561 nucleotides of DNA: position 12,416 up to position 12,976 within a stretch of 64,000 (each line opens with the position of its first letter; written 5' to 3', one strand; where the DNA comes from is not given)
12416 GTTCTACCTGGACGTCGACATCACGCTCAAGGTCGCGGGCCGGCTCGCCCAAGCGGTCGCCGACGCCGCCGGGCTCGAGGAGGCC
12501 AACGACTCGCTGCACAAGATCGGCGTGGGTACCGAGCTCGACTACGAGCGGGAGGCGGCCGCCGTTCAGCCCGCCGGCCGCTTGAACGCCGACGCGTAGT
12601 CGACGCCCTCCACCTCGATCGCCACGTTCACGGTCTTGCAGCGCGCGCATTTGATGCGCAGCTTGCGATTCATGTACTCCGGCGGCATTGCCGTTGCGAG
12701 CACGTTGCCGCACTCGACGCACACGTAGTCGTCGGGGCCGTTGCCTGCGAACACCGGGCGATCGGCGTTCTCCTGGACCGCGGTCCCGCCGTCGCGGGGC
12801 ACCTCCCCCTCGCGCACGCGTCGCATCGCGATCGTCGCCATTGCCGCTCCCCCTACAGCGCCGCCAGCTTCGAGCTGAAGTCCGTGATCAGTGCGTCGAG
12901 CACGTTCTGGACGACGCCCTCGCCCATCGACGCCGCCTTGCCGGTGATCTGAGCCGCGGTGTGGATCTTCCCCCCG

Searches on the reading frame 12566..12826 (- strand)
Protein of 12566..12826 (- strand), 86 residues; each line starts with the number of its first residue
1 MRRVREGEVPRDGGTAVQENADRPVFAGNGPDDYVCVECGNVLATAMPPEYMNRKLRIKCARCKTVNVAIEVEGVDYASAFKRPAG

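Call 67: search_protein_families(library=ncbifam, proteins=[window:12566-12826:-], max_evalue=1)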
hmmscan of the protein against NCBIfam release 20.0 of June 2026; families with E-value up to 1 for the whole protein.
window:12566-12826:- (86 aa): 6 families
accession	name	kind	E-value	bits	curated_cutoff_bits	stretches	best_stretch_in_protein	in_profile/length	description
NF033497.1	rubre_like_arch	subfamily_domain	0.051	13.3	32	1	34-46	1-13/34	rubrerythrin-like domain-containing protein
NF045645.1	DVU_1557_fam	equivalog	0.084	13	60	1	33-67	2-37/60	DVU_1557 family redox protein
TIGR01053.1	LSD1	subfamily_domain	0.099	12.3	15.5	1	57-67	19-29/31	zinc finger domain-containing protein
NF058674.1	CholsOxChoxAB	equivalog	0.12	10.9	850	1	20-44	175-199/535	cholesterol oxidase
NF041912.1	HVO_0758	equivalog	0.41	10.6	70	0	35-64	22-49/55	HVO_0758 family zinc finger protein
NF001629.0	PRK00415.1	equivalog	0.68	9.5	70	0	35-46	35-46/62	30S ribosomal protein S27e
